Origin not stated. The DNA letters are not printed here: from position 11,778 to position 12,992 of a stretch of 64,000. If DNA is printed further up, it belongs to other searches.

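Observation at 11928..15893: Nucleotide-identical promoter-plus-start module shared by three epimerase paralogs; 103-bp perfect direct repeats bracket a 2.9-kb glycan cassette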

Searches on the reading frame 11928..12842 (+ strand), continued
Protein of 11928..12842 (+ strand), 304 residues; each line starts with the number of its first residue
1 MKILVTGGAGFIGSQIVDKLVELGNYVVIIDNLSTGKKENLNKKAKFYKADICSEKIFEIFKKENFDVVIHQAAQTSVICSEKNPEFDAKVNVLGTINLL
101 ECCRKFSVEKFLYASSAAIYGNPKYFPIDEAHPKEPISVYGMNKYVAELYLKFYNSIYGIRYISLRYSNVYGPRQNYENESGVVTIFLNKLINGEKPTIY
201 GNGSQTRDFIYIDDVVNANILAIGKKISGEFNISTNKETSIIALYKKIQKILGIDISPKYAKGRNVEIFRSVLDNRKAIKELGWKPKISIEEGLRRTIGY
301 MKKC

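Call 57: find_homologous_proteins(query=window:11928-12842:+, max_evalue=1e-90)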
Query window:11928-12842:+ (304 aa): 548 proteins with E <= 1e-90 among 8000 candidates; the best 120 are listed.
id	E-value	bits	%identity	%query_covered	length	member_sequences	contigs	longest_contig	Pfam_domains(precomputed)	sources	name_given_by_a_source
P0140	3.9e-196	668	100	100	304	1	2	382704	PF04321.24,PF16363.12,PF02719.22,PF01073.26,PF07993.19,PF01370.28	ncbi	ncbi:MAG: GDP-mannose 4,6-dehydratase [Candidatus Altiarchaeota archaeon]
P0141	4.2e-143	494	75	99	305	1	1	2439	PF04321.24,PF16363.12,PF02719.22,PF01073.26,PF07993.19,PF01370.28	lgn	-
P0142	1.9e-123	430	63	100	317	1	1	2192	PF08659.17,PF04321.24,PF16363.12,PF02719.22,PF01073.26,PF07993.19,PF01370.28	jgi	-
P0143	3.0e-123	429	66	97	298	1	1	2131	PF04321.24,PF16363.12,PF02719.22,PF01073.26,PF07993.19,PF01370.28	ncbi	-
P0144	1.7e-110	387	59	100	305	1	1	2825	PF04321.24,PF16363.12,PF02719.22,PF05368.20,PF01073.26,PF07993.19,PF01370.28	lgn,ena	-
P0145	2.9e-107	377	57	99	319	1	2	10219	PF08659.17,PF04321.24,PF16363.12,PF02719.22,PF01073.26,PF07993.19,PF01370.28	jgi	jgi:UDP-glucose 4-epimerase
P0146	3.1e-107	377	57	100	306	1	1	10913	PF08659.17,PF04321.24,PF16363.12,PF02719.22,PF01073.26,PF07993.19,PF13460.13,PF00106.32,PF01370.28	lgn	-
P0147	7.7e-107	375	58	100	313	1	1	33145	PF04321.24,PF16363.12,PF02719.22,PF01073.26,PF07993.19,PF13460.13,PF01370.28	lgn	-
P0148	2.6e-106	374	55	100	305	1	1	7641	PF08659.17,PF04321.24,PF16363.12,PF02719.22,PF01073.26,PF07993.19,PF13460.13,PF01370.28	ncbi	-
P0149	3.3e-106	373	56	99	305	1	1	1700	PF08659.17,PF04321.24,PF16363.12,PF02719.22,PF01073.26,PF07993.19,PF13460.13,PF00106.32,PF01370.28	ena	-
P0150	2.6e-105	370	57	99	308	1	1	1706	PF04321.24,PF16363.12,PF02719.22,PF01073.26,PF07993.19,PF13460.13,PF01370.28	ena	-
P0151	4.3e-105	370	57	99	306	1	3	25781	PF04321.24,PF16363.12,PF02719.22,PF01073.26,PF07993.19,PF01370.28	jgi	-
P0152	4.3e-105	370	56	99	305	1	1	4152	PF04321.24,PF16363.12,PF02719.22,PF01073.26,PF07993.19,PF13460.13,PF00106.32,PF01370.28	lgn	-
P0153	7.4e-105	369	57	98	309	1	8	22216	PF04321.24,PF16363.12,PF02719.22,PF01073.26,PF07993.19,PF13460.13,PF01370.28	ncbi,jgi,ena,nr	ncbi:MAG: UDP-glucose 4-epimerase [Thermoanaerobacter sp.]|jgi:UDP-glucose 4-epimerase|nr:UDP-glucos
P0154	1.2e-104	368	56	99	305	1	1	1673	PF08659.17,PF04321.24,PF16363.12,PF02719.22,PF01073.26,PF07993.19,PF13460.13,PF00106.32,PF01370.28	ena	-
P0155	1.4e-104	368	55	99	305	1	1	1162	PF04321.24,PF16363.12,PF02719.22,PF01073.26,PF07993.19,PF13460.13,PF00106.32,PF01370.28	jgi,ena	-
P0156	1.8e-104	367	55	99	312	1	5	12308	PF04321.24,PF16363.12,PF02719.22,PF01073.26,PF07993.19,PF01370.28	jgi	-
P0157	2.6e-104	367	56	99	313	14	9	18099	PF04321.24,PF16363.12,PF02719.22,PF01073.26,PF07993.19,PF13460.13,PF01370.28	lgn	-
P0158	9.9e-104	365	58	99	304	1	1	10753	PF08659.17,PF04321.24,PF16363.12,PF02719.22,PF01073.26,PF07993.19,PF13460.13,PF01370.28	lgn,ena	-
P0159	1.1e-103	365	57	98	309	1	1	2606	PF04321.24,PF16363.12,PF02719.22,PF01073.26,PF07993.19,PF13460.13,PF01370.28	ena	-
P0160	1.1e-103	365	55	99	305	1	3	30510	PF04321.24,PF16363.12,PF02719.22,PF01073.26,PF07993.19,PF13460.13,PF00106.32,PF01370.28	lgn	-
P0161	1.2e-103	365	57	99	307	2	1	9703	PF08659.17,PF04321.24,PF16363.12,PF02719.22,PF01073.26,PF07993.19,PF00106.32,PF01370.28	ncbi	-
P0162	1.5e-103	364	55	99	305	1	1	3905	PF04321.24,PF16363.12,PF02719.22,PF01073.26,PF07993.19,PF13460.13,PF00106.32,PF01370.28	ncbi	-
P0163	2.2e-103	364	56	99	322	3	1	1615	PF04321.24,PF16363.12,PF02719.22,PF01073.26,PF07993.19,PF13460.13,PF01370.28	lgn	-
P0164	3.1e-103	363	56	100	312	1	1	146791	PF04321.24,PF16363.12,PF02719.22,PF01073.26,PF07993.19,PF13460.13,PF01370.28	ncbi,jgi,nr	ncbi:MAG: UDP-glucose 4-epimerase [Dictyoglomus sp. NZ13-RE01]|nr:MAG: UDP-glucose 4-epimerase [Dict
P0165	7.6e-103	362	54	99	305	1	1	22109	PF04321.24,PF16363.12,PF02719.22,PF01073.26,PF07993.19,PF13460.13,PF00106.32,PF01370.28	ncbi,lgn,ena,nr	ncbi:MAG: SDR family oxidoreductase [Clostridia bacterium]|nr:SDR family oxidoreductase [Clostridia 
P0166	9.9e-103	362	56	99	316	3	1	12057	PF04321.24,PF16363.12,PF02719.22,PF01073.26,PF07993.19,PF13460.13,PF01370.28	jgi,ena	-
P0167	1.3e-102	361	55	99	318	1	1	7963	PF04321.24,PF16363.12,PF02719.22,PF01073.26,PF07993.19,PF13460.13,PF01370.28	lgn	-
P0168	3.9e-102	360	54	99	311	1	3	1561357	PF08659.17,PF04321.24,PF16363.12,PF02719.22,PF01073.26,PF07993.19,PF13460.13,PF00106.32,PF01370.28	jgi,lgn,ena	jgi:UDP-glucose 4-epimerase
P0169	2.1e-101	357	53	99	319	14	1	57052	PF04321.24,PF16363.12,PF02719.22,PF01073.26,PF07993.19,PF13460.13,PF01370.28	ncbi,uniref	ncbi:SDR family oxidoreductase [Thermoanaerobacterium thermosaccharolyticum]|uniref:SDR family oxido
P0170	4.6e-101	356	55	100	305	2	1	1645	PF04321.24,PF16363.12,PF02719.22,PF01073.26,PF07993.19,PF01370.28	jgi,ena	-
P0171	4.8e-101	356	53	100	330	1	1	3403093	PF04321.24,PF16363.12,PF02719.22,PF01073.26,PF07993.19,PF13460.13,PF01370.28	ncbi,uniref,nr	ncbi:SDR family oxidoreductase [Thermoanaerobacterium sp. RBIITD]|uniref:SDR family oxidoreductase n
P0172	5.1e-101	356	56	99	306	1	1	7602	PF04321.24,PF16363.12,PF02719.22,PF01073.26,PF07993.19,PF13460.13,PF01370.28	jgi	-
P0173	7.8e-101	356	54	100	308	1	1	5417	PF04321.24,PF16363.12,PF02719.22,PF01073.26,PF07993.19,PF13460.13,PF01370.28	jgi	jgi:UDP-glucose 4-epimerase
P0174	1.7e-100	354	54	99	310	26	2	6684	PF04321.24,PF16363.12,PF02719.22,PF01073.26,PF07993.19,PF13460.13,PF01370.28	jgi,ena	-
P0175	1.8e-100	354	55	99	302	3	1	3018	PF04321.24,PF16363.12,PF02719.22,PF01073.26,PF07993.19,PF13460.13,PF01370.28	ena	-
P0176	3.2e-100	354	54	99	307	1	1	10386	PF04321.24,PF16363.12,PF02719.22,PF01073.26,PF07993.19,PF13460.13,PF01370.28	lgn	-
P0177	3.9e-100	353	54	99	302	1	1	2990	PF04321.24,PF16363.12,PF02719.22,PF01073.26,PF07993.19,PF13460.13,PF01370.28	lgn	-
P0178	4.0e-100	353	53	100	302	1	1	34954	PF04321.24,PF16363.12,PF02719.22,PF01073.26,PF07993.19,PF13460.13,PF01370.28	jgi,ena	-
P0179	1.2e-99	352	54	99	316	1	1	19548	PF04321.24,PF16363.12,PF02719.22,PF01073.26,PF07993.19,PF13460.13,PF01370.28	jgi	jgi:UDP-glucose 4-epimerase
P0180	1.4e-99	351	55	99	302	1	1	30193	PF04321.24,PF16363.12,PF02719.22,PF01073.26,PF07993.19,PF13460.13,PF01370.28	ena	-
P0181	1.6e-99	351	54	99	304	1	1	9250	PF04321.24,PF16363.12,PF02719.22,PF01073.26,PF07993.19,PF01370.28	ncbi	-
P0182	1.7e-99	351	53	99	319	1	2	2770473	PF04321.24,PF16363.12,PF02719.22,PF01073.26,PF07993.19,PF13460.13,PF01370.28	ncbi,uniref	ncbi:SDR family oxidoreductase [Thermoanaerobacterium thermosaccharolyticum]|uniref:SDR family oxido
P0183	2.3e-99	351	54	99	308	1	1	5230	PF04321.24,PF16363.12,PF02719.22,PF01073.26,PF07993.19,PF13460.13,PF01370.28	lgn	-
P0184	2.9e-99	350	53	99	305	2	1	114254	PF08659.17,PF04321.24,PF16363.12,PF02719.22,PF01073.26,PF07993.19,PF13460.13,PF00106.32,PF01370.28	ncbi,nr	ncbi:MAG: SDR family oxidoreductase [Candidatus Altiarchaeota archaeon]|nr:SDR family oxidoreductase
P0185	2.9e-99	350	54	100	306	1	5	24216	PF04321.24,PF16363.12,PF02719.22,PF05368.20,PF01073.26,PF07993.19,PF13460.13,PF01370.28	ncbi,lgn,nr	ncbi:MAG: GDP-mannose 4,6-dehydratase [Candidatus Altiarchaeales archaeon]|nr:GDP-mannose 4,6-dehydr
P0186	3.1e-99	350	56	99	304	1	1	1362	PF04321.24,PF16363.12,PF02719.22,PF01073.26,PF07993.19,PF13460.13,PF01370.28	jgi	jgi:UDP-glucose 4-epimerase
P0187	4.0e-99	350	55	98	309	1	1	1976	PF04321.24,PF16363.12,PF02719.22,PF01073.26,PF07993.19,PF13460.13,PF00106.32,PF01370.28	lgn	-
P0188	4.8e-99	350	55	100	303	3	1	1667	PF04321.24,PF16363.12,PF02719.22,PF01073.26,PF07993.19,PF01370.28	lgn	-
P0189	1.4e-98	348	55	100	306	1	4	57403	PF04321.24,PF16363.12,PF02719.22,PF01073.26,PF07993.19,PF13460.13,PF01370.28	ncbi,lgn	-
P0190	1.8e-98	348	52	99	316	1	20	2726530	PF04321.24,PF16363.12,PF02719.22,PF01073.26,PF07993.19,PF13460.13,PF01370.28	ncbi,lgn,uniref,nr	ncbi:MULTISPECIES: SDR family oxidoreductase [Thermoanaerobacterium]|uniref:NAD-dependent epimerase/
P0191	1.9e-98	348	54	100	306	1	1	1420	PF04321.24,PF16363.12,PF02719.22,PF01073.26,PF07993.19,PF13460.13,PF01370.28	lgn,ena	-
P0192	2.0e-98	348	54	100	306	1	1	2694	PF04321.24,PF16363.12,PF02719.22,PF05368.20,PF01073.26,PF07993.19,PF13460.13,PF01370.28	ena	-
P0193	2.5e-98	347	55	99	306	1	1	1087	PF04321.24,PF16363.12,PF02719.22,PF01073.26,PF07993.19,PF13460.13,PF01370.28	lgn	-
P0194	3.1e-98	347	54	99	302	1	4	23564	PF04321.24,PF16363.12,PF02719.22,PF01073.26,PF07993.19,PF00106.32,PF01370.28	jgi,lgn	jgi:UDP-glucose 4-epimerase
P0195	4.6e-98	346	53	99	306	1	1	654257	PF04321.24,PF16363.12,PF02719.22,PF01073.26,PF07993.19,PF13460.13,PF01370.28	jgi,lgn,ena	-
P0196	5.1e-98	346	52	100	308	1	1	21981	PF04321.24,PF16363.12,PF02719.22,PF01073.26,PF07993.19,PF13460.13,PF01370.28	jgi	jgi:UDP-glucose 4-epimerase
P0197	6.5e-98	346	53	99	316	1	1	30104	PF08659.17,PF04321.24,PF16363.12,PF02719.22,PF01073.26,PF07993.19,PF13460.13,PF01370.28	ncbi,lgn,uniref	ncbi:SDR family oxidoreductase [Thermoanaerobacterium thermosulfurigenes]|uniref:SDR family oxidored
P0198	7.1e-98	346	54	99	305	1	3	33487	PF04321.24,PF16363.12,PF02719.22,PF01073.26,PF07993.19,PF13460.13,PF01370.28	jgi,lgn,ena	-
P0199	8.1e-98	346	53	99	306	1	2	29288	PF04321.24,PF16363.12,PF02719.22,PF01073.26,PF07993.19,PF01370.28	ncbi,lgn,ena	-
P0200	9.1e-98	346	53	100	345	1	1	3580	PF04321.24,PF16363.12,PF02719.22,PF01073.26,PF07993.19,PF13460.13,PF01370.28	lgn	-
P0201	1.2e-97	345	54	100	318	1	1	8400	PF04321.24,PF16363.12,PF02719.22,PF01073.26,PF07993.19,PF13460.13,PF01370.28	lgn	-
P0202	1.6e-97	345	53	100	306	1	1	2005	PF04321.24,PF16363.12,PF02719.22,PF01073.26,PF07993.19,PF13460.13,PF01370.28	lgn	-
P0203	1.7e-97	345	54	99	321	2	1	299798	PF04321.24,PF16363.12,PF02719.22,PF05368.20,PF01073.26,PF07993.19,PF13460.13,PF00106.32,PF01370.28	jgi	jgi:UDP-glucose 4-epimerase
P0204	1.9e-97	344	56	100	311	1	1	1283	PF04321.24,PF16363.12,PF02719.22,PF01073.26,PF07993.19,PF13460.13,PF01370.28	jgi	jgi:UDP-glucose 4-epimerase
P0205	2.1e-97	344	54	99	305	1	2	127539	PF04321.24,PF16363.12,PF02719.22,PF01073.26,PF07993.19,PF13460.13,PF01370.28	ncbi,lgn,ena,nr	ncbi:MAG: SDR family oxidoreductase [Halanaerobiales bacterium]|nr:SDR family oxidoreductase [Halana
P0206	2.1e-97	344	52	99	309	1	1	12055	PF04321.24,PF16363.12,PF02719.22,PF01073.26,PF07993.19,PF13460.13,PF01370.28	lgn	-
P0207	2.7e-97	344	53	100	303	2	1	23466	PF04321.24,PF16363.12,PF02719.22,PF01073.26,PF07993.19,PF01370.28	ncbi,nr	ncbi:MAG: SDR family oxidoreductase [Euryarchaeota archaeon]|nr:SDR family oxidoreductase [Euryarcha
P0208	4.5e-97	343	53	99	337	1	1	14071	PF04321.24,PF16363.12,PF02719.22,PF01073.26,PF07993.19,PF13460.13,PF01370.28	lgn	-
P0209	4.9e-97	343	51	100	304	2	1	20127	PF04321.24,PF16363.12,PF02719.22,PF05368.20,PF01073.26,PF07993.19,PF13460.13,PF01370.28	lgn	-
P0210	4.9e-97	343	50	100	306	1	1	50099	PF04321.24,PF16363.12,PF02719.22,PF01073.26,PF07993.19,PF13460.13,PF01370.28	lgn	-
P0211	5.8e-97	343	52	100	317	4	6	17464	PF04321.24,PF16363.12,PF02719.22,PF01073.26,PF07993.19,PF13460.13,PF01370.28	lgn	-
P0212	7.8e-97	342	53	99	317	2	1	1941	PF08659.17,PF04321.24,PF16363.12,PF02719.22,PF01073.26,PF07993.19,PF13460.13,PF01370.28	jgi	jgi:UDP-glucose 4-epimerase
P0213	8.7e-97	342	53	99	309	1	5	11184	PF04321.24,PF16363.12,PF02719.22,PF01073.26,PF07993.19,PF13460.13,PF01370.28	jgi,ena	-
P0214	9.5e-97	342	53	100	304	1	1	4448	PF04321.24,PF16363.12,PF02719.22,PF01073.26,PF07993.19,PF13460.13,PF01370.28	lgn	-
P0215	1.2e-96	342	56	100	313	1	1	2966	PF04321.24,PF16363.12,PF02719.22,PF01073.26,PF07993.19,PF13460.13,PF01370.28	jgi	jgi:UDP-glucose 4-epimerase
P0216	1.2e-96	342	51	99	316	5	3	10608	PF04321.24,PF16363.12,PF02719.22,PF01073.26,PF07993.19,PF01370.28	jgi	-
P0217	1.4e-96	342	56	97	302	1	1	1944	PF04321.24,PF16363.12,PF02719.22,PF01073.26,PF07993.19,PF13460.13,PF01370.28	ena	-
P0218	1.4e-96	342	55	99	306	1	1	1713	PF04321.24,PF16363.12,PF02719.22,PF01073.26,PF07993.19,PF13460.13,PF01370.28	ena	-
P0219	1.4e-96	342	54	99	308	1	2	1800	PF04321.24,PF16363.12,PF02719.22,PF01073.26,PF07993.19,PF13460.13,PF01370.28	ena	-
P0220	1.4e-96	342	52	99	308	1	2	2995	PF08659.17,PF04321.24,PF16363.12,PF02719.22,PF05368.20,PF01073.26,PF07993.19,PF13460.13,PF00106.32,PF01370.28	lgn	-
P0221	1.5e-96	342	52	100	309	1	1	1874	PF04321.24,PF16363.12,PF02719.22,PF01073.26,PF07993.19,PF13460.13,PF01370.28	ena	-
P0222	1.6e-96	341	52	99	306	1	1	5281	PF04321.24,PF16363.12,PF02719.22,PF01073.26,PF07993.19,PF13460.13,PF01370.28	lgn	-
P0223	1.6e-96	341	53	99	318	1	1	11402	PF04321.24,PF16363.12,PF02719.22,PF01073.26,PF07993.19,PF13460.13,PF01370.28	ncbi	-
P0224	1.8e-96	341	52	99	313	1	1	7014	PF04321.24,PF16363.12,PF02719.22,PF01073.26,PF07993.19,PF13460.13,PF01370.28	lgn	-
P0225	1.8e-96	341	53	100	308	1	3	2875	PF04321.24,PF16363.12,PF02719.22,PF01073.26,PF07993.19,PF13460.13,PF01370.28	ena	-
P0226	2.4e-96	341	54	99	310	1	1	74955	PF04321.24,PF16363.12,PF02719.22,PF05368.20,PF01073.26,PF07993.19,PF13460.13,PF01370.28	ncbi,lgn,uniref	ncbi:NAD-dependent epimerase/dehydratase family protein [Paenibacillus cisolokensis]|uniref:NAD-depe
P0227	2.6e-96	341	55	99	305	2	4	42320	PF04321.24,PF16363.12,PF02719.22,PF05368.20,PF01073.26,PF07993.19,PF13460.13,PF01370.28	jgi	-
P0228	3.3e-96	340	50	99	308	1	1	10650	PF04321.24,PF16363.12,PF02719.22,PF01073.26,PF07993.19,PF13460.13,PF01370.28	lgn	-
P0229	5.1e-96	340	52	100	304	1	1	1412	PF04321.24,PF16363.12,PF02719.22,PF01073.26,PF07993.19,PF13460.13,PF01370.28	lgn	-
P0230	5.1e-96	340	51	99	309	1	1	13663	PF08659.17,PF04321.24,PF16363.12,PF02719.22,PF01073.26,PF07993.19,PF13460.13,PF01370.28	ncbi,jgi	jgi:UDP-glucose 4-epimerase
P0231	5.1e-96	340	56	97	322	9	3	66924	PF04321.24,PF16363.12,PF02719.22,PF01073.26,PF07993.19,PF13460.13,PF01370.28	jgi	jgi:UDP-glucose 4-epimerase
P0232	5.3e-96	340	56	97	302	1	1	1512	PF04321.24,PF16363.12,PF02719.22,PF01073.26,PF07993.19,PF13460.13,PF01370.28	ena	-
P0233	6.1e-96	340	55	99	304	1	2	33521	PF04321.24,PF16363.12,PF02719.22,PF01073.26,PF07993.19,PF13460.13,PF01370.28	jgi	jgi:UDP-glucose 4-epimerase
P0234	6.5e-96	339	52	99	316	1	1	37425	PF04321.24,PF16363.12,PF02719.22,PF01073.26,PF07993.19,PF13460.13,PF01370.28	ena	-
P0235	6.7e-96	339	56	97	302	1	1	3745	PF04321.24,PF16363.12,PF02719.22,PF01073.26,PF07993.19,PF13460.13,PF01370.28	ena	-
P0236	7.1e-96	339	52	99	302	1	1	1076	PF04321.24,PF16363.12,PF02719.22,PF01073.26,PF07993.19,PF13460.13,PF01370.28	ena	-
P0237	7.6e-96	339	52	99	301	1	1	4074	PF04321.24,PF16363.12,PF02719.22,PF01073.26,PF07993.19,PF01370.28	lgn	-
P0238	8.7e-96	339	54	99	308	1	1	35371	PF04321.24,PF16363.12,PF02719.22,PF01073.26,PF07993.19,PF13460.13,PF01370.28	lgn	-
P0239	9.7e-96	339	56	97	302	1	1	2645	PF04321.24,PF16363.12,PF02719.22,PF01073.26,PF07993.19,PF13460.13,PF01370.28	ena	-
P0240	1.1e-95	339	54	99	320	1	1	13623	PF04321.24,PF16363.12,PF02719.22,PF01073.26,PF07993.19,PF13460.13,PF01370.28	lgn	-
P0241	1.1e-95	339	54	99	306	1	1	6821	PF04321.24,PF16363.12,PF02719.22,PF01073.26,PF07993.19,PF01370.28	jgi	-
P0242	1.2e-95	338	55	99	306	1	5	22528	PF04321.24,PF16363.12,PF02719.22,PF01073.26,PF07993.19,PF13460.13,PF01370.28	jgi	-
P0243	1.4e-95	338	56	97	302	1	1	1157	PF04321.24,PF16363.12,PF02719.22,PF01073.26,PF07993.19,PF13460.13,PF01370.28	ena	-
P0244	1.6e-95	338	52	99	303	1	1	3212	PF04321.24,PF16363.12,PF02719.22,PF01073.26,PF07993.19,PF13460.13,PF01370.28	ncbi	ncbi:MAG: SDR family oxidoreductase [Halanaerobiales bacterium]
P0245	1.7e-95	338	52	100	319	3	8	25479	PF04321.24,PF16363.12,PF02719.22,PF01073.26,PF07993.19,PF13460.13,PF00106.32,PF01370.28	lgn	-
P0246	1.8e-95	338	53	100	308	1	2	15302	PF04321.24,PF16363.12,PF02719.22,PF01073.26,PF07993.19,PF13460.13,PF01370.28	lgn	-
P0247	1.9e-95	338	53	98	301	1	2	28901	PF04321.24,PF16363.12,PF02719.22,PF01073.26,PF07993.19,PF13460.13,PF01370.28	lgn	-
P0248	1.9e-95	338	56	97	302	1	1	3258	PF04321.24,PF16363.12,PF02719.22,PF01073.26,PF07993.19,PF13460.13,PF01370.28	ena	-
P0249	2.0e-95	338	52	99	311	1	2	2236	PF04321.24,PF16363.12,PF02719.22,PF01073.26,PF07993.19,PF13460.13,PF01370.28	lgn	-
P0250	2.0e-95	338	53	99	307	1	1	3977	PF04321.24,PF16363.12,PF02719.22,PF05368.20,PF01073.26,PF07993.19,PF13460.13,PF01370.28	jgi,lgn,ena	-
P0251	2.1e-95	338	53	100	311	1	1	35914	PF04321.24,PF16363.12,PF02719.22,PF01073.26,PF07993.19,PF13460.13,PF01370.28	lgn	-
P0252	2.1e-95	338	53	99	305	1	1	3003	PF04321.24,PF16363.12,PF02719.22,PF01073.26,PF07993.19,PF13460.13,PF00106.32,PF01370.28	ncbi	ncbi:MAG: NAD-dependent epimerase/dehydratase family protein [Candidatus Woesearchaeota archaeon]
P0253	2.3e-95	338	51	99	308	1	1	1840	PF04321.24,PF16363.12,PF02719.22,PF01073.26,PF07993.19,PF01370.28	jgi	jgi:UDP-glucose 4-epimerase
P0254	2.6e-95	337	51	99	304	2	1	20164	PF04321.24,PF16363.12,PF02719.22,PF01073.26,PF07993.19,PF13460.13,PF01370.28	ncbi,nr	ncbi:MAG: SDR family oxidoreductase [Firmicutes bacterium]|nr:SDR family oxidoreductase [Bacillota b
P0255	2.7e-95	337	52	99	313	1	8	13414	PF04321.24,PF16363.12,PF02719.22,PF01073.26,PF07993.19,PF13460.13,PF00106.32,PF01370.28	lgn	-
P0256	3.1e-95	337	54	98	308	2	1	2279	PF04321.24,PF16363.12,PF02719.22,PF01073.26,PF07993.19,PF13460.13,PF01370.28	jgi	-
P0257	3.3e-95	337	53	99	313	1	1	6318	PF04321.24,PF16363.12,PF02719.22,PF01073.26,PF07993.19,PF13460.13,PF01370.28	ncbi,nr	ncbi:MAG: SDR family oxidoreductase [Candidatus Omnitrophica bacterium]|nr:SDR family oxidoreductase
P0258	3.4e-95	337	51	99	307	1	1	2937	PF04321.24,PF16363.12,PF02719.22,PF01073.26,PF07993.19,PF13460.13,PF01370.28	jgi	jgi:UDP-glucose 4-epimerase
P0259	3.5e-95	337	52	100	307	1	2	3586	PF04321.24,PF16363.12,PF02719.22,PF01073.26,PF07993.19,PF01370.28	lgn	-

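Call 58: find_encoding_contigs(protein=P0141, flank=10000, max_places=3)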
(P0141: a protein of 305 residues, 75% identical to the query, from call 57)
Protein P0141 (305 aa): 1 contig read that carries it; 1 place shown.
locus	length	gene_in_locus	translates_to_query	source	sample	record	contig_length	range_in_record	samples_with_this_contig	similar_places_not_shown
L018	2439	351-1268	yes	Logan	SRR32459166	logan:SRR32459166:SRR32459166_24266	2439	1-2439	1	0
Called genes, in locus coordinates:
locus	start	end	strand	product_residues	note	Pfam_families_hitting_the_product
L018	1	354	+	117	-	?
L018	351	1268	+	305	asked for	PF01073:3Beta_HSD, PF01370:Epimerase, PF02719:Polysacc_synt_2, PF04321:RmlD_sub_bind, PF16363:GDP_Man_Dehyd, PF07993:NAD_binding_4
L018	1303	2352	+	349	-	PF01073:3Beta_HSD, PF01370:Epimerase, PF02719:Polysacc_synt_2, PF04321:RmlD_sub_bind, PF07993:NAD_binding_4, PF16363:GDP_Man_Dehyd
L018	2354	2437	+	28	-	?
